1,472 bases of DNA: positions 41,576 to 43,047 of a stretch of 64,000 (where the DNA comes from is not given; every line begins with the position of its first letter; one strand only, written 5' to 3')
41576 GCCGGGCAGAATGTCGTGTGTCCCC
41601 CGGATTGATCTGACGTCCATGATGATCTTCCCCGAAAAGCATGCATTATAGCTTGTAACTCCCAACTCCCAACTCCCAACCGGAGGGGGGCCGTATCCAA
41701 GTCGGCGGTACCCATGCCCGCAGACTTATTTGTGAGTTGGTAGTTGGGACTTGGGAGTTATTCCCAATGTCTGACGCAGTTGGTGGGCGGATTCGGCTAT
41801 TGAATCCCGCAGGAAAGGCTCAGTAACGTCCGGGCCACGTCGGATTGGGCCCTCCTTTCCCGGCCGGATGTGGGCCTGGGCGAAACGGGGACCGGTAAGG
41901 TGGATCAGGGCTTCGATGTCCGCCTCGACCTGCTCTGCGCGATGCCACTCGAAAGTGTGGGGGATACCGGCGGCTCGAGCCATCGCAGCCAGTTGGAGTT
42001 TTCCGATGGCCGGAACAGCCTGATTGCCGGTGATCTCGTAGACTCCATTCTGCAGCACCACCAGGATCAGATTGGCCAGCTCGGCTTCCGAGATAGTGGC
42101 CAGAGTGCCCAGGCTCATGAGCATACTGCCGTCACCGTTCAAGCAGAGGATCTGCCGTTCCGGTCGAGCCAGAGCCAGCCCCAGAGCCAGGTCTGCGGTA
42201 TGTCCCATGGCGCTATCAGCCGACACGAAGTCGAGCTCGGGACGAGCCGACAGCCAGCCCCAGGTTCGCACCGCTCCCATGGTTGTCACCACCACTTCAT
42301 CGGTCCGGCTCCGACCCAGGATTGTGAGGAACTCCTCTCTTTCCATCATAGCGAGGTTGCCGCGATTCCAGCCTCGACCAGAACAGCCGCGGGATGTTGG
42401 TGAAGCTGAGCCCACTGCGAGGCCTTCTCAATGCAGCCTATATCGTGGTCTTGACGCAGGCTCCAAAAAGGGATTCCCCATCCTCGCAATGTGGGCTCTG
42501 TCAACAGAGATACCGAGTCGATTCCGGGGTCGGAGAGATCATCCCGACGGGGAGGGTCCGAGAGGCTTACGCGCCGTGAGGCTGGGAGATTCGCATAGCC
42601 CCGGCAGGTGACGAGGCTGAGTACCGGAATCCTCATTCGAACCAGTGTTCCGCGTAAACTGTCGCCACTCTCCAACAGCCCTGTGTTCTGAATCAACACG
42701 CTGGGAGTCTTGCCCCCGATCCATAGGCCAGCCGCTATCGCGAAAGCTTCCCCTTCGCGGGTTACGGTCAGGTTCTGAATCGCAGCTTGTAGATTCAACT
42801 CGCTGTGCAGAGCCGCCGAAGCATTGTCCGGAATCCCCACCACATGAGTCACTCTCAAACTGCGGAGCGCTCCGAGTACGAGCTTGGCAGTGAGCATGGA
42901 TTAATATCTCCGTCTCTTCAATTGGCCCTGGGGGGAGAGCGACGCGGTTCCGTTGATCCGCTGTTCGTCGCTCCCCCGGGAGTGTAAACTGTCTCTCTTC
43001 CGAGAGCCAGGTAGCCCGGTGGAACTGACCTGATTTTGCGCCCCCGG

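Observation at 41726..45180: DEP-domain::flavoprotein disulfide reductase fusion next to a split ComDE-like TPP decarboxylase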

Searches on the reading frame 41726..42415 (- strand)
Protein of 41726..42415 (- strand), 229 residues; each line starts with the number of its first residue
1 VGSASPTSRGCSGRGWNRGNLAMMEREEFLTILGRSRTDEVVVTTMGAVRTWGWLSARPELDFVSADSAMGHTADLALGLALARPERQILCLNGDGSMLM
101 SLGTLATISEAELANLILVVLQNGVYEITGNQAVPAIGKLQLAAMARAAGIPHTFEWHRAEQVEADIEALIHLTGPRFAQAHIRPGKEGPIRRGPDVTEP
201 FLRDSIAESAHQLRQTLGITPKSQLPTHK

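Call 3: search_protein_families(library=pfam, proteins=[window:41726-42415:-], max_evalue=0.1)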
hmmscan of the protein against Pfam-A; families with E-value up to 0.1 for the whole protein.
window:41726-42415:- (229 aa): 1 family
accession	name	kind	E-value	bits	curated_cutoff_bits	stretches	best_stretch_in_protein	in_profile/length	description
PF02775.26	TPP_enzyme_C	-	1.6e-16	60.9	21.9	1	68-178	28-148/151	Thiamine pyrophosphate enzyme, C-terminal TPP binding domain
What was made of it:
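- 41726..42349 (-): TPP enzyme beta subunit (207 aa from ATG 42349, TPP_enzyme_C, GDG-X26-N motif). Its start overlaps the alpha stop as ATGA. PF02775, 61 bits (call 3).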

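Call 4: search_protein_families(library=ncbifam, proteins=[window:41726-42415:-], max_evalue=0.01)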
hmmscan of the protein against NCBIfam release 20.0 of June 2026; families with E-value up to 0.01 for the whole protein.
window:41726-42415:- (229 aa): 47 families (the best 25 are shown)
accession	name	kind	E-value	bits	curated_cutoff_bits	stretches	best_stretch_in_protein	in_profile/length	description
NF004813.0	PRK06163.1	equivalog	3.3e-32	111.8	240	1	18-184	7-173/202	hypothetical protein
TIGR03297.1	Ppyr-DeCO2ase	equivalog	1.4e-30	106.5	312.5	1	21-192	168-343/360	phosphonopyruvate decarboxylase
TIGR03846.1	sulfopy_beta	equivalog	3.7e-27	95.4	221.5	1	29-187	4-160/182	sulfopyruvate decarboxylase subunit beta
NF006016.1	PRK08155.1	equivalog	6.2e-10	38.1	870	1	69-124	410-464/554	acetolactate synthase large subunit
NF006524.0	PRK08978.1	equivalog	6.3e-10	37.9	738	1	36-125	365-457/548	acetolactate synthase 2 catalytic subunit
NF005760.0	PRK07586.1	equivalog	2.2e-09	36.9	363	1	66-129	383-445/514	acetolactate synthase large subunit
NF005485.1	PRK07092.1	equivalog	1e-08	34.5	493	1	26-128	350-455/523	benzoylformate decarboxylase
NF005651.0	PRK07418.1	subfamily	2.2e-08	32.7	942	1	27-182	391-558/617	acetolactate synthase large subunit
NF006052.0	PRK08199.1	subfamily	2.4e-08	32.7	539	1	67-126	414-472/559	thiamine pyrophosphate protein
NF005470.0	PRK07064.1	equivalog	4.2e-08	32.7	495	1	62-128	401-466/552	thiamine pyrophosphate-binding protein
NF004919.0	PRK06276.1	equivalog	5.2e-08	31.7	866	1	38-123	381-469/582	acetolactate synthase large subunit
TIGR00118.1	acolac_lg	equivalog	9.4e-08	30.9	538.35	1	46-125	384-466/557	biosynthetic-type acetolactate synthase large subunit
NF006591.0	PRK09124.1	equivalog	1.8e-07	29.9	792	1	68-179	408-525/574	ubiquinone-dependent pyruvate dehydrogenase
TIGR04377.1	myo_inos_iolD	equivalog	2.6e-07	29.7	715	1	68-129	440-500/616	3D-(3,5/4)-trihydroxycyclohexane-1,2-dione acylhydrolase (decyclizing)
NF004710.0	PRK06048.1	equivalog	4.9e-07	28.6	976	1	38-126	380-471/561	acetolactate synthase large subunit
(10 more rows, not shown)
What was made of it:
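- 41726..42349 (-): Best NCBIfam match is PRK06163 at 112 bits against 240; TIGR03846 95 against 221; TIGR03297 106 against 312 (call 4).
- The nearest named families of the TPP pair are sulfopyruvate and phosphonopyruvate decarboxylase (call 4).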

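Call 30: find_homologous_proteins(query=window:41726-42349:-, max_evalue=0.00001)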
Query window:41726-42349:- (207 aa): 4516 proteins with E <= 0.00001 among 5293 candidates; the best 120 are listed.
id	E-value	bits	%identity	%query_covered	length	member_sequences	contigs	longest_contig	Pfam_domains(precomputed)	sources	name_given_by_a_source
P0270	9.6e-131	451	100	100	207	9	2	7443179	PF02775.27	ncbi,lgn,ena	-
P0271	4.3e-75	270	65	94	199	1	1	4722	PF02775.27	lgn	-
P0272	2.7e-73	264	65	94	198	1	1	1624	PF02775.27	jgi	-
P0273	1.4e-68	248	59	95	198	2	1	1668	PF02775.27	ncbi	-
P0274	2.0e-65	238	57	94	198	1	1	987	PF02775.27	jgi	jgi:thiamine pyrophosphate-dependent acetolactate synthase large subunit-like protein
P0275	1.7e-62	229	57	94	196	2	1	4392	PF02775.27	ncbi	ncbi:MAG: thiamine pyrophosphate-dependent enzyme [Gemmatimonadota bacterium]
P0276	2.4e-62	228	57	94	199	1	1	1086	PF02775.27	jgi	jgi:sulfopyruvate decarboxylase subunit beta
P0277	4.5e-62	227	59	94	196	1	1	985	PF02775.27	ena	-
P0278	4.6e-61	224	56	94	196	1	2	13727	PF02775.27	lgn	-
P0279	9.4e-61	223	56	94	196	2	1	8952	PF02775.27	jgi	jgi:sulfopyruvate decarboxylase subunit beta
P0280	2.7e-60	221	54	98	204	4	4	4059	PF02775.27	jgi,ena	jgi:thiamine pyrophosphate-dependent acetolactate synthase large subunit-like protein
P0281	2.9e-60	221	58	94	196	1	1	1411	PF02775.27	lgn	-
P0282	5.5e-60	220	58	94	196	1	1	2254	PF02775.27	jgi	jgi:thiamine pyrophosphate-dependent acetolactate synthase large subunit-like protein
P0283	6.6e-60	220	58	94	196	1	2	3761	PF02775.27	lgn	-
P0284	7.1e-60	220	58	95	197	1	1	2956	PF02775.27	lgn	-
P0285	9.9e-60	220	59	94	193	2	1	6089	PF02775.27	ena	-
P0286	1.9e-59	219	54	94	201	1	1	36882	PF02775.27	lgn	-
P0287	2.0e-59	219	54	94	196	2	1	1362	PF02775.27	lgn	-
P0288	2.9e-59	218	55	94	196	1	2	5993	PF02775.27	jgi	jgi:thiamine pyrophosphate-dependent acetolactate synthase large subunit-like protein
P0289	3.1e-59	218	60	83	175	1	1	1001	PF02775.27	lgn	-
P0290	3.3e-59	218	53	94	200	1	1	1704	PF02775.27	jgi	jgi:thiamine pyrophosphate-dependent acetolactate synthase large subunit-like protein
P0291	4.4e-59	217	55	97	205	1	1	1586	PF02775.27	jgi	jgi:thiamine pyrophosphate-dependent acetolactate synthase large subunit-like protein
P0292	4.8e-59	217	55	94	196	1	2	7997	PF02775.27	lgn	-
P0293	6.0e-59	217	51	99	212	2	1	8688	PF02775.27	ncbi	-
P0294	6.5e-59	217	55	94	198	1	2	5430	PF02775.27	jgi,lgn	jgi:thiamine pyrophosphate-dependent acetolactate synthase large subunit-like protein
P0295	6.6e-59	217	55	94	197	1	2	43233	PF02775.27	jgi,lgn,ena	-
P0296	7.0e-59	217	55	94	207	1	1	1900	PF02775.27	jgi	jgi:thiamine pyrophosphate-dependent acetolactate synthase large subunit-like protein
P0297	7.2e-59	217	56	95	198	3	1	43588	PF02775.27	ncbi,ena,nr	ncbi:MAG: thiamine pyrophosphate-binding protein [Opitutus sp.]|nr:thiamine pyrophosphate-binding pr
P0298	7.5e-59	217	55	94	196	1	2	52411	PF02775.27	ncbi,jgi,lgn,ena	-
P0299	7.7e-59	217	53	94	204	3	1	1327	PF02775.27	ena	-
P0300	8.2e-59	217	54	97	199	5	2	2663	PF02775.27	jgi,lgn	jgi:thiamine pyrophosphate-dependent acetolactate synthase large subunit-like protein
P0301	9.7e-59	216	54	94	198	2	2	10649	PF02775.27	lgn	-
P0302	1.1e-58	216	53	94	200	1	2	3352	PF02775.27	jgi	jgi:thiamine pyrophosphate-dependent acetolactate synthase large subunit-like protein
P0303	1.3e-58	216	55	94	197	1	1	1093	PF02775.27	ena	-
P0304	1.5e-58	216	54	94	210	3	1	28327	PF02775.27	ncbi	-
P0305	2.6e-58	215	57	94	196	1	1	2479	PF02775.27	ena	-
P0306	2.9e-58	215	54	94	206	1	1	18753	PF02775.27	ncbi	-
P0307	2.9e-58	215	54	94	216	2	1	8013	PF02775.27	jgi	jgi:thiamine pyrophosphate-dependent acetolactate synthase large subunit-like protein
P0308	4.1e-58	214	54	94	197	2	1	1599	PF02775.27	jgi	jgi:thiamine pyrophosphate-dependent acetolactate synthase large subunit-like protein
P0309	4.8e-58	214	55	93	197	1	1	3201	PF02775.27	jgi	jgi:sulfopyruvate decarboxylase subunit beta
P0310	7.1e-58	214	54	94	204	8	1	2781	PF02775.27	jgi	-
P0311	9.0e-58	213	56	94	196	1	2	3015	PF02775.27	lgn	-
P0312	1.0e-57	213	55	94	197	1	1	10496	PF02775.27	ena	-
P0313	1.0e-57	213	56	94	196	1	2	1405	PF02775.27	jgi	jgi:sulfopyruvate decarboxylase subunit beta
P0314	1.2e-57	213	55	96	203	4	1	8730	PF02775.27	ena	-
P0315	1.3e-57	213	56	94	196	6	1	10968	PF02775.27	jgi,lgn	jgi:thiamine pyrophosphate-dependent acetolactate synthase large subunit-like protein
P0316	1.3e-57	213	54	95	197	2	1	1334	PF02775.27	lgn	-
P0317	1.4e-57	213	54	94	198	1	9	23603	PF02775.27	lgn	-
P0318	1.5e-57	212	55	99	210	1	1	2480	PF02775.27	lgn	-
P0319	1.5e-57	212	56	94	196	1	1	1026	PF02775.27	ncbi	-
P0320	2.2e-57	212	54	94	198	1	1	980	PF02775.27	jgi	jgi:thiamine pyrophosphate-dependent acetolactate synthase large subunit-like protein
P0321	2.3e-57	212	56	94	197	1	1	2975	PF02775.27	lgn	-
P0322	2.5e-57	212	54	94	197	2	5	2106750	PF02775.27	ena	-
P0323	2.6e-57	212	54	94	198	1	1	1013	PF02775.27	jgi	jgi:thiamine pyrophosphate-dependent acetolactate synthase large subunit-like protein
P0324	2.7e-57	212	54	94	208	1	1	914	PF02775.27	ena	-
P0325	2.8e-57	212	55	87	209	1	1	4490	PF02775.27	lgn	-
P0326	2.9e-57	212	54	94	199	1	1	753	PF02775.27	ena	-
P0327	3.5e-57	211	55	94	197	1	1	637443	PF02775.27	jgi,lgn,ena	-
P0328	3.7e-57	211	55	98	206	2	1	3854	PF02775.27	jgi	-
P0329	4.1e-57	211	52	100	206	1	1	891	PF02775.27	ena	-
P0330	4.5e-57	211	55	94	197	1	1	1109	PF02775.27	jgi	jgi:thiamine pyrophosphate-dependent acetolactate synthase large subunit-like protein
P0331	4.5e-57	211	55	94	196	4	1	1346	PF02775.27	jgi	jgi:sulfopyruvate decarboxylase subunit beta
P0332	4.7e-57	211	53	94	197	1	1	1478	PF02775.27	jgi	jgi:thiamine pyrophosphate-dependent acetolactate synthase large subunit-like protein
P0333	4.7e-57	211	56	94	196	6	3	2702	PF02775.27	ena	-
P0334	4.8e-57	211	55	95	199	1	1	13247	PF02775.27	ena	-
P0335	5.0e-57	211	54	94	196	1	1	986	PF02775.27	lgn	-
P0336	5.5e-57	211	55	96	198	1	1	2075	PF02775.27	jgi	jgi:thiamine pyrophosphate-dependent acetolactate synthase large subunit-like protein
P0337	5.6e-57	211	55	94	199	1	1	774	PF02775.27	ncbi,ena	-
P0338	5.8e-57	211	54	96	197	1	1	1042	PF02775.27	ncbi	-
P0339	5.8e-57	211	55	97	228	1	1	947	PF02775.27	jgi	-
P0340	6.3e-57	210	54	94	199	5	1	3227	PF02775.27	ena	-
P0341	6.4e-57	210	54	94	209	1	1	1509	PF02775.27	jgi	jgi:thiamine pyrophosphate-dependent acetolactate synthase large subunit-like protein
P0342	6.7e-57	210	54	94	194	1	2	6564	PF02775.27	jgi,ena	-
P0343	6.7e-57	210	54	94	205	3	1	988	PF02775.27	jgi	jgi:thiamine pyrophosphate-dependent acetolactate synthase large subunit-like protein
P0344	7.2e-57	210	54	95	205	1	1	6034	PF02775.27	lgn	-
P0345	7.9e-57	210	56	94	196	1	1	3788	PF02775.27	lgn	-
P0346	8.2e-57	210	55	95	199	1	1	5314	PF02775.27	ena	-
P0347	8.9e-57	210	55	94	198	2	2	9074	PF02775.27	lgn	-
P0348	9.0e-57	210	54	94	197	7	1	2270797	PF02775.27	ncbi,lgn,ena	-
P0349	9.0e-57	210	55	94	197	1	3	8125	PF02775.27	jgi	jgi:thiamine pyrophosphate-dependent acetolactate synthase large subunit-like protein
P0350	9.3e-57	210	51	94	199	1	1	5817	PF02775.27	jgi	jgi:thiamine pyrophosphate-dependent acetolactate synthase large subunit-like protein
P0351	1.0e-56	210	51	98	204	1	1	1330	PF02775.27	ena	-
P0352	1.1e-56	210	55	95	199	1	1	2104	PF02775.27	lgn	-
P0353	1.1e-56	210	53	96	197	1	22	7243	PF02775.27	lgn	-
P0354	1.2e-56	209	52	94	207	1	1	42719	PF02775.27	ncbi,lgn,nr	ncbi:MAG: thiamine pyrophosphate-dependent enzyme [Acidobacteriia bacterium]|nr:thiamine pyrophospha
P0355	1.3e-56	209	54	94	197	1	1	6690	PF02775.27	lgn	-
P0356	1.5e-56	209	53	94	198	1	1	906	PF02775.27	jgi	jgi:thiamine pyrophosphate-dependent acetolactate synthase large subunit-like protein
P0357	1.5e-56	209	54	94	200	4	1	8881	PF02775.27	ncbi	-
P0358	1.5e-56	209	52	95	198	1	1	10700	PF02775.27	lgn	-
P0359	1.5e-56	209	53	94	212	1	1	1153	PF02775.27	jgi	jgi:thiamine pyrophosphate-dependent acetolactate synthase large subunit-like protein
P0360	1.6e-56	209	54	94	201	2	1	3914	PF02775.27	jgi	jgi:thiamine pyrophosphate-dependent acetolactate synthase large subunit-like protein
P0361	1.6e-56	209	54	97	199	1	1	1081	PF02775.27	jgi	jgi:thiamine pyrophosphate-dependent acetolactate synthase large subunit-like protein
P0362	1.8e-56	209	54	97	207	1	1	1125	PF02775.27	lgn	-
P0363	2.1e-56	209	54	94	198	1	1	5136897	PF02775.27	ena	-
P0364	2.1e-56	209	54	94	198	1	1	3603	PF02775.27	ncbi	-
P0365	2.2e-56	209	53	94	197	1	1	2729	PF02775.27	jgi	jgi:sulfopyruvate decarboxylase subunit beta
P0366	2.2e-56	209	53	96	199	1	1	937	PF02775.27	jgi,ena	-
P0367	2.3e-56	209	54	94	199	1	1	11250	PF02775.27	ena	-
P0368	2.3e-56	209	54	94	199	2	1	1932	PF02775.27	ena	-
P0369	2.3e-56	209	54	94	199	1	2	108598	PF02775.27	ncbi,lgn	-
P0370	2.5e-56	208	54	94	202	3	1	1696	PF02775.27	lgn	-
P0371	2.6e-56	208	53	94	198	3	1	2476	PF02775.27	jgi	jgi:sulfopyruvate decarboxylase subunit beta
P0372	2.6e-56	208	55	94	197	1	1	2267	PF02775.27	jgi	-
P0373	2.7e-56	208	55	94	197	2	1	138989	PF02775.27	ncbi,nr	ncbi:MAG: thiamine pyrophosphate-dependent enzyme [Opitutaceae bacterium]|nr:thiamine pyrophosphate-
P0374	2.9e-56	208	53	95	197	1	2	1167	PF02775.27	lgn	-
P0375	3.0e-56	208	55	95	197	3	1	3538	PF02775.27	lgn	-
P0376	3.1e-56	208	53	94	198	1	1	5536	PF02775.27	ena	-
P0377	3.3e-56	208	53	97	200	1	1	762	PF02775.27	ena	-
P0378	3.3e-56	208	54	94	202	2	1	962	PF02775.27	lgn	-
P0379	3.4e-56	208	50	97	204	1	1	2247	PF02775.27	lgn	-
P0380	3.9e-56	208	51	96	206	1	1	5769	PF02775.27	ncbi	-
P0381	3.9e-56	208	52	94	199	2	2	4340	PF02775.27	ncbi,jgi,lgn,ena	-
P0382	4.0e-56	208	53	96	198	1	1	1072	PF02775.27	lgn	-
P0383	4.2e-56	208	51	94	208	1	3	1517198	PF02775.27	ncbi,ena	-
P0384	4.3e-56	208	54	94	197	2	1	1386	PF02775.27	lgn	-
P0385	4.5e-56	208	50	98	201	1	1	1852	PF02775.27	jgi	jgi:sulfopyruvate decarboxylase subunit beta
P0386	4.9e-56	208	52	94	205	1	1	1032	PF02775.27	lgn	-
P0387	5.1e-56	207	53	94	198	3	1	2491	PF02775.27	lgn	-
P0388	5.4e-56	207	53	96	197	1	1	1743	PF02775.27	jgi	-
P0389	5.5e-56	207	55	95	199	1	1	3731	PF02775.27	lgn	-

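Call 31: find_encoding_contigs(protein=P0354, flank=7000, max_places=2)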
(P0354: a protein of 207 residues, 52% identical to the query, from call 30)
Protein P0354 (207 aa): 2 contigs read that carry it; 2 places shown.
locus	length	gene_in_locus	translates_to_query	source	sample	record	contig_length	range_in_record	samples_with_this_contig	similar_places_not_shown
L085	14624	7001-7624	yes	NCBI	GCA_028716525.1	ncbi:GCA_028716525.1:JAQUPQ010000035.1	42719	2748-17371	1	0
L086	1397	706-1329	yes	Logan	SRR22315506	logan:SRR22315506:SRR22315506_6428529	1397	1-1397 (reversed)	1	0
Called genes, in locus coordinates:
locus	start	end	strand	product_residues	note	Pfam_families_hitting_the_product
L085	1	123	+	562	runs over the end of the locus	PF01204:Trehalase, PF22422:MGH1-like_GH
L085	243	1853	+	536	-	PF00450:Peptidase_S10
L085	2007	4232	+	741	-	PF02897:Peptidase_S9_N, PF00326:Peptidase_S9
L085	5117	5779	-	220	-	-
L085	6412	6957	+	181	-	PF02776:TPP_enzyme_N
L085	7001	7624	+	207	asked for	PF02775:TPP_enzyme_C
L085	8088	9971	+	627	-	-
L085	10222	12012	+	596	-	PF00664:ABC_membrane, PF00005:ABC_tran, PF02463:SMC_N (weak)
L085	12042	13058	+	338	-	-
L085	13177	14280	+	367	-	PF13091:PLDc_2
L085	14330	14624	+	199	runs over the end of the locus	-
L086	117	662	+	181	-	PF02776:TPP_enzyme_N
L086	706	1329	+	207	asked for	PF02775:TPP_enzyme_C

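Call 32: find_encoding_contigs(protein=P0348, flank=7000, max_places=2)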
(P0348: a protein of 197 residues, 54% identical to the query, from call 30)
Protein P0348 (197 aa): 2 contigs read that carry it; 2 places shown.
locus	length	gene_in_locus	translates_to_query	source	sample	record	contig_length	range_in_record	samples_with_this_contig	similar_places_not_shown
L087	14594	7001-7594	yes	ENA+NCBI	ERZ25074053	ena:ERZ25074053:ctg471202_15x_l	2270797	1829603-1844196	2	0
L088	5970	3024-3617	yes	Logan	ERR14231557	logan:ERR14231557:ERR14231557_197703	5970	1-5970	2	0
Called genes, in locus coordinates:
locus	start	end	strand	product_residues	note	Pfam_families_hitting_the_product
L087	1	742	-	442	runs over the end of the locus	PF01553:Acyltransferase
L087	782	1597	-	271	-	PF00480:ROK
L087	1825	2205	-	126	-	-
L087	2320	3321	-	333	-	PF02729:OTCace_N, PF00185:OTCace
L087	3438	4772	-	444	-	PF02274:ADI, PF19420:DDAH_eukar (weak)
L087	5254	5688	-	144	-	-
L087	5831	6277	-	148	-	PF00072:Response_reg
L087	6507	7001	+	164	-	PF02776:TPP_enzyme_N (faint)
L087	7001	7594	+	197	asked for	PF02775:TPP_enzyme_C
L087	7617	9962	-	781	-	PF12704:MacB_PCD, PF02687:FtsX, PF12704:MacB_PCD, PF02687:FtsX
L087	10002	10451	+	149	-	PF01527:HTH_Tnp_1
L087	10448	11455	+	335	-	PF00665:rve, PF13683:rve_3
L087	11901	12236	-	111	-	PF03551:PadR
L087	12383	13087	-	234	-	PF02230:Abhydrolase_2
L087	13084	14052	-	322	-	PF00903:Glyoxalase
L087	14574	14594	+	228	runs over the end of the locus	PF08713:DNA_alkylation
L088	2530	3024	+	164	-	PF02776:TPP_enzyme_N (faint)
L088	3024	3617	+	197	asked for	PF02775:TPP_enzyme_C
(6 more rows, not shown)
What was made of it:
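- Homologous pairs stand alone elsewhere (calls 31, 32). Homologous pairs occur alone in unrelated contexts (calls 31, 32).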

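Call 33: find_encoding_contigs(protein=P0363, flank=7000, max_places=2)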
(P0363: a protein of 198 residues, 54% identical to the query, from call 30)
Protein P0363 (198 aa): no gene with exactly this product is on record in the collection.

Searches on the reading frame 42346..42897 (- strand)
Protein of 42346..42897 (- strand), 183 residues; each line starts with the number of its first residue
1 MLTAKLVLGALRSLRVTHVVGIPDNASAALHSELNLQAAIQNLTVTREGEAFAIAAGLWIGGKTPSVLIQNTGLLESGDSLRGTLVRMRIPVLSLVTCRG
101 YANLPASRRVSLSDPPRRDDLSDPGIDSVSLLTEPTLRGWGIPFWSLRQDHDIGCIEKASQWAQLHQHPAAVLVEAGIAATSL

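Call 3: search_protein_families(library=pfam, proteins=[window:42346-42897:-], max_evalue=0.1)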
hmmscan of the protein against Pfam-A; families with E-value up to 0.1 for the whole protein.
window:42346-42897:- (183 aa): 1 family
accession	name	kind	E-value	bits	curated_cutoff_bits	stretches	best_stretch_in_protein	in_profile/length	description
PF02776.23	TPP_enzyme_N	-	5.8e-09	36.2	26.8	1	3-103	3-104/119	Thiamine pyrophosphate enzyme, N-terminal TPP binding domain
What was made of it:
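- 42346..42897 (-): TPP enzyme alpha subunit (183 aa, TPP_enzyme_N), ComD-like but below cutoff. PF02776, 36 bits (call 3).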

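Call 4: search_protein_families(library=ncbifam, proteins=[window:42346-42897:-], max_evalue=0.01)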
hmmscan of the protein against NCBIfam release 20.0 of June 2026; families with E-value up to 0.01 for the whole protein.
window:42346-42897:- (183 aa): 2 families
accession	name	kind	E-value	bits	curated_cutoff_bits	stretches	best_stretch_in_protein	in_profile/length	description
TIGR03845.1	sulfopyru_alph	equivalog_domain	8.3e-17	61.6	147.95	1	6-102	3-99/160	sulfopyruvate decarboxylase subunit alpha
TIGR03297.1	Ppyr-DeCO2ase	equivalog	8.2e-11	41.5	312.5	1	16-179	2-155/360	phosphonopyruvate decarboxylase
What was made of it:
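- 42346..42897 (-): TIGR03845, 61.6 bits against 147.95 (call 4).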
